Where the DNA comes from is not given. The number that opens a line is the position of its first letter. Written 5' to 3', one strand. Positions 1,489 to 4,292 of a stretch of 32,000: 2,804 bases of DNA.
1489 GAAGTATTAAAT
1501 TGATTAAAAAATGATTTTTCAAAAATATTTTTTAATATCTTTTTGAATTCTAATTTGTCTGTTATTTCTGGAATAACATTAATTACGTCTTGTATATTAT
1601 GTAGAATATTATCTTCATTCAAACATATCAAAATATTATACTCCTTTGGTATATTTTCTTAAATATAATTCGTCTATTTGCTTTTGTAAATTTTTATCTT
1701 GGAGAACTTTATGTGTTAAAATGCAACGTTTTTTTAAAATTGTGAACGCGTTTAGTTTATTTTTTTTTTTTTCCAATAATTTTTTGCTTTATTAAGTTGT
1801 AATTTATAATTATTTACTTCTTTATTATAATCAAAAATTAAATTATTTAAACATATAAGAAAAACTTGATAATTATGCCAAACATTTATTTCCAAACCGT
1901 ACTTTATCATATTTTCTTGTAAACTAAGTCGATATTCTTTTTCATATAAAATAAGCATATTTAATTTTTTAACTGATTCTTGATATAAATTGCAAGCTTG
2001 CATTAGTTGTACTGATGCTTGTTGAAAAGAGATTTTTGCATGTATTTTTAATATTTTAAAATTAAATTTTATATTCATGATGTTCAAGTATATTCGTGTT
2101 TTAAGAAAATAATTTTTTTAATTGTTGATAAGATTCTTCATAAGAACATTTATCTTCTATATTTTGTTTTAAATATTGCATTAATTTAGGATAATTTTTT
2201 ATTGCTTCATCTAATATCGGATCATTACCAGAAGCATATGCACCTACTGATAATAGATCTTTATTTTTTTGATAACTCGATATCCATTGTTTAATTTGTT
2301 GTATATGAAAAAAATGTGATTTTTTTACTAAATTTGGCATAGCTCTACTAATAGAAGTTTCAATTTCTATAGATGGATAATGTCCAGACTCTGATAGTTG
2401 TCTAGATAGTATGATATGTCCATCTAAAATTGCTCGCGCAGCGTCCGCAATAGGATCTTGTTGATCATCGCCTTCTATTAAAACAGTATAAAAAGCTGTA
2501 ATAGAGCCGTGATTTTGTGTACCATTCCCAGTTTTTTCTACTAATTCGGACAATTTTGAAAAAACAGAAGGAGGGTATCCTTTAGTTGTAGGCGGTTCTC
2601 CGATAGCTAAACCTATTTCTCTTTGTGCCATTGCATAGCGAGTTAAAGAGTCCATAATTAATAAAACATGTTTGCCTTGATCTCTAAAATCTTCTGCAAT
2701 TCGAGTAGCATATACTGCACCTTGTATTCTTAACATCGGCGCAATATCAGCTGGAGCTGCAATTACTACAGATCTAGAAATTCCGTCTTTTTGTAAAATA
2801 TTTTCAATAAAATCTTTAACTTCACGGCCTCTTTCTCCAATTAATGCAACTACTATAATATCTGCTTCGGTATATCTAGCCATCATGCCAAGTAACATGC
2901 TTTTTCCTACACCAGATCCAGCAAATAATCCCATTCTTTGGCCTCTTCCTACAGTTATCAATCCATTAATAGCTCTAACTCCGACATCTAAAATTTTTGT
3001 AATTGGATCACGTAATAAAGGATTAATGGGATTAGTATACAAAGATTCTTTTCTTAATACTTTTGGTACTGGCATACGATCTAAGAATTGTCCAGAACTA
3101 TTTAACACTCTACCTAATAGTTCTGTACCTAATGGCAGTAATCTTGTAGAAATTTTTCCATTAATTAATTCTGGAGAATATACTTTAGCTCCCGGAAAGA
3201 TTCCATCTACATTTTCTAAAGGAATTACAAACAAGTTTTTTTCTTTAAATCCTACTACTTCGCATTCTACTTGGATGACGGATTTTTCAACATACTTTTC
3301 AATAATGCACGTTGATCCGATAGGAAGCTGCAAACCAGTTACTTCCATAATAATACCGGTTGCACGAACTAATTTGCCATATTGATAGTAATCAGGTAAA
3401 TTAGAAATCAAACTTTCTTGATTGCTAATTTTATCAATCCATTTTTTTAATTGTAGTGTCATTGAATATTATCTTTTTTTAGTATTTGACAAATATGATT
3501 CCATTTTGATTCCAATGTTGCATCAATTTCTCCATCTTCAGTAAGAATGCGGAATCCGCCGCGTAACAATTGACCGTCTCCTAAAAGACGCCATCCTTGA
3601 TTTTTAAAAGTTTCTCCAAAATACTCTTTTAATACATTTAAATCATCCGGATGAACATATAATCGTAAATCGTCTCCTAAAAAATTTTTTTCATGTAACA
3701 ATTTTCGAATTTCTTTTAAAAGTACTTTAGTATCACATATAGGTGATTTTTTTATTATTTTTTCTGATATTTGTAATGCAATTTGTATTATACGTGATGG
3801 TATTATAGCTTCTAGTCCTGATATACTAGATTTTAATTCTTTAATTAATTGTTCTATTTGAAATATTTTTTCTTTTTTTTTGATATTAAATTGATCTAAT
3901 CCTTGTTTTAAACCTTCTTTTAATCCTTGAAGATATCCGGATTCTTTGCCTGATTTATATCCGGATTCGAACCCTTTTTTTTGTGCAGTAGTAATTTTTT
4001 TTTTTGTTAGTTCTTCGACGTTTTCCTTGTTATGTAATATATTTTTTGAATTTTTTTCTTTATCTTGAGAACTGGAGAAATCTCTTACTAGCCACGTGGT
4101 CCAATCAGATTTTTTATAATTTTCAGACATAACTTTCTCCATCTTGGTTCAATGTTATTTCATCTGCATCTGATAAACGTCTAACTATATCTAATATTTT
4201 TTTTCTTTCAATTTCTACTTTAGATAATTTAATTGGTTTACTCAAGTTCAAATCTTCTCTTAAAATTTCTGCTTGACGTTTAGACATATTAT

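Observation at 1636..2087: fliJ is interrupted at a 13-A homopolymer; one extra A restores a full-length 147-aa FliJ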

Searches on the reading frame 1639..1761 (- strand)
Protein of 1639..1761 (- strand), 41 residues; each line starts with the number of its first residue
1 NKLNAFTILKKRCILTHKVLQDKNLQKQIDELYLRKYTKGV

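Call 5: search_protein_families(library=pfam, proteins=[window:1639-1761:-], max_evalue=10)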
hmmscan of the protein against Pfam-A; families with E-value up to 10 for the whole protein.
seq(41 aa): 2 families
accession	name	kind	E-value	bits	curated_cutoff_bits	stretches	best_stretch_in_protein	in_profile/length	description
PF02050.21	FliJ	-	0.014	16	28.4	1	2-37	88-123/123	Flagellar FliJ protein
PF10012.15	DUF2255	-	0.11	13.2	29.8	1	20-39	75-94/115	Uncharacterized protein conserved in bacteria (DUF2255)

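Call 6: search_protein_families(library=ncbifam, proteins=[window:1639-1761:-], max_evalue=10)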
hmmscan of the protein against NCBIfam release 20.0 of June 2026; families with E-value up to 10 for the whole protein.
seq(41 aa): 0 families

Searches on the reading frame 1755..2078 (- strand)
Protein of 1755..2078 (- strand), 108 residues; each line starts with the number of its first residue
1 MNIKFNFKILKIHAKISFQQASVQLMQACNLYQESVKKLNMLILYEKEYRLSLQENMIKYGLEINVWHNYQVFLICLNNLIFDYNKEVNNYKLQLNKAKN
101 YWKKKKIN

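Call 5: search_protein_families(library=pfam, proteins=[window:1755-2078:-], max_evalue=10)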
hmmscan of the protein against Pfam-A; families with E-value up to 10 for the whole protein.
seq(108 aa): 1 family
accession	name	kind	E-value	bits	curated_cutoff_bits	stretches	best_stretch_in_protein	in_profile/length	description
PF02050.21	FliJ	-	2.4e-11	44.3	28.4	1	20-107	2-87/123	Flagellar FliJ protein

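Call 6: search_protein_families(library=ncbifam, proteins=[window:1755-2078:-], max_evalue=10)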
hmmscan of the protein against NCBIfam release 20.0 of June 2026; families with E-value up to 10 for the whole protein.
seq(108 aa): 1 family
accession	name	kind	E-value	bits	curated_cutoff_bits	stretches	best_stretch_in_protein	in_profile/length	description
TIGR02473.1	flagell_FliJ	equivalog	2.2e-09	37.8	50.45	1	5-106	2-102/141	flagellar export protein FliJ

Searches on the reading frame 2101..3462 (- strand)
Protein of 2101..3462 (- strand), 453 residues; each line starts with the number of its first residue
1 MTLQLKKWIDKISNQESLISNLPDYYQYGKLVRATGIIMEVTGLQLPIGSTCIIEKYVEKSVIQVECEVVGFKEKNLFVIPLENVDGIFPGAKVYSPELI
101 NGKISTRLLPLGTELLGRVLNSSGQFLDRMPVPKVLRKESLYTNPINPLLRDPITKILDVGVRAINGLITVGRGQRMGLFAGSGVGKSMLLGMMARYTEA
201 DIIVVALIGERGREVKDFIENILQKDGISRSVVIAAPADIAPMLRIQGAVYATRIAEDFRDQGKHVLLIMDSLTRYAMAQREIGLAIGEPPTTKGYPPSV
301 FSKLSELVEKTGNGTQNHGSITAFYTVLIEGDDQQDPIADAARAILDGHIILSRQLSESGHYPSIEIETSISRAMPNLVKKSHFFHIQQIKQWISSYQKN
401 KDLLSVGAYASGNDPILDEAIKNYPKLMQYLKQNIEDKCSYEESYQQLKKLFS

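Call 16: find_related_loci(query=window:2101-3462:-, collection=genome_contigs, flank=4000)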
Query window:2101-3462:- (453 aa) in genome_contigs; peptide patterns used: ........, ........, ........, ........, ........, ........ (x = any residue, [..] = any of these).
600 stretches matched a pattern (row limit reached: there are more); 515 encode a relative of the query (tblastn E <= 1e-3); the best 80 are kept; 80 distinct loci.
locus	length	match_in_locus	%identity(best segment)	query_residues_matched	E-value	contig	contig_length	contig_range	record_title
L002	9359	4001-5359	92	1-453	0e+0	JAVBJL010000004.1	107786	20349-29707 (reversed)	MAG: Wigglesworthia glossinidia isolate MAG-1 Seq04, whole genome shotgun sequence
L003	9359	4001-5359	77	1-453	0e+0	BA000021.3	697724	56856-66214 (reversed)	Wigglesworthia glossinidia endosymbiont of Glossina brevipalpis DNA, complete genome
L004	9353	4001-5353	69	1-451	0e+0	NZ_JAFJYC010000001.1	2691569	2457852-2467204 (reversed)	Candidatus Sodalis endolongispinus isolate SOD 1, whole genome shotgun sequence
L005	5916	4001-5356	67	1-452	0e+0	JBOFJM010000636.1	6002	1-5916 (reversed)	MAG: Kluyvera sp. isolate WFFMC_MAG_392 k139_142851_flag=1_multi=5.0000_len=6002, whole genome shotgun sequence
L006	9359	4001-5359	66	1-453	0e+0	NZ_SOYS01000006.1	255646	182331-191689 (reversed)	Cedecea colo strain ZA scaffold_5, whole genome shotgun sequence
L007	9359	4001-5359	66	1-453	0e+0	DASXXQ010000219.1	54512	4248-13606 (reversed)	MAG TPA_asm: Buttiauxella sp. isolate SMAG_U4802 k141_1331899, whole genome shotgun sequence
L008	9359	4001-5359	66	1-453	0e+0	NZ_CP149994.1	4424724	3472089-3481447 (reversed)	Dryocola sp. BD613 chromosome, complete genome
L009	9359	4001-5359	66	1-453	0e+0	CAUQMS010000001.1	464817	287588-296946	MAG TPA_asm: uncultured Enterobacterales bacterium isolate ERR9969103_bin.4_MetaWRAP_v1.3_MAG genome assembly, contig: E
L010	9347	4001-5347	67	1-452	0e+0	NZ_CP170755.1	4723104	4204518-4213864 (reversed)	Yersinia sp. HM-2024 strain NZRM4767 chromosome, complete genome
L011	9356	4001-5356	65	1-452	0e+0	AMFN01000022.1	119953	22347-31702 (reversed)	Enterobacteriaceae bacterium LSJC7 Scaffold7_1, whole genome shotgun sequence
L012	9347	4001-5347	65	1-452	0e+0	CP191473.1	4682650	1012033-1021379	Salmonella enterica strain s1 chromosome, complete genome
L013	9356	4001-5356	66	1-452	0e+0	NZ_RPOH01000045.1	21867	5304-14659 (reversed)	Buttiauxella warmboldiae strain CCUG 35512 buttiauxella_warmboldiae_CCUG35512T_0000045, whole genome shotgun sequence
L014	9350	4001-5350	66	1-452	0e+0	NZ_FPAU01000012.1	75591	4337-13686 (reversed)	Kosakonia arachidis strain Ah-143, whole genome shotgun sequence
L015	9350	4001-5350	63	1-452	0e+0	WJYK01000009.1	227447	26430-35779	Enterobacteriaceae bacterium RIT693 9, whole genome shotgun sequence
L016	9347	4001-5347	65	1-452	0e+0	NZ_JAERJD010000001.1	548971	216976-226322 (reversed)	Citrobacter sp. JGM124 scaffold1_size548971, whole genome shotgun sequence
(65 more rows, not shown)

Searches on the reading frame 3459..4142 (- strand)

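Call 61: search_protein_families(library=pfam, proteins=[window:3459-4142:-], max_evalue=0.00001)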
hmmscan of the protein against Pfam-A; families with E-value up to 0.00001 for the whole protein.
window:3459-4142:- (227 aa): 1 family
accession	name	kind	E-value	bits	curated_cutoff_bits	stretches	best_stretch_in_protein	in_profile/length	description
PF02108.21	FliH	-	1.7e-35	122.2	24.1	1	92-216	3-127/128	Flagellar assembly protein FliH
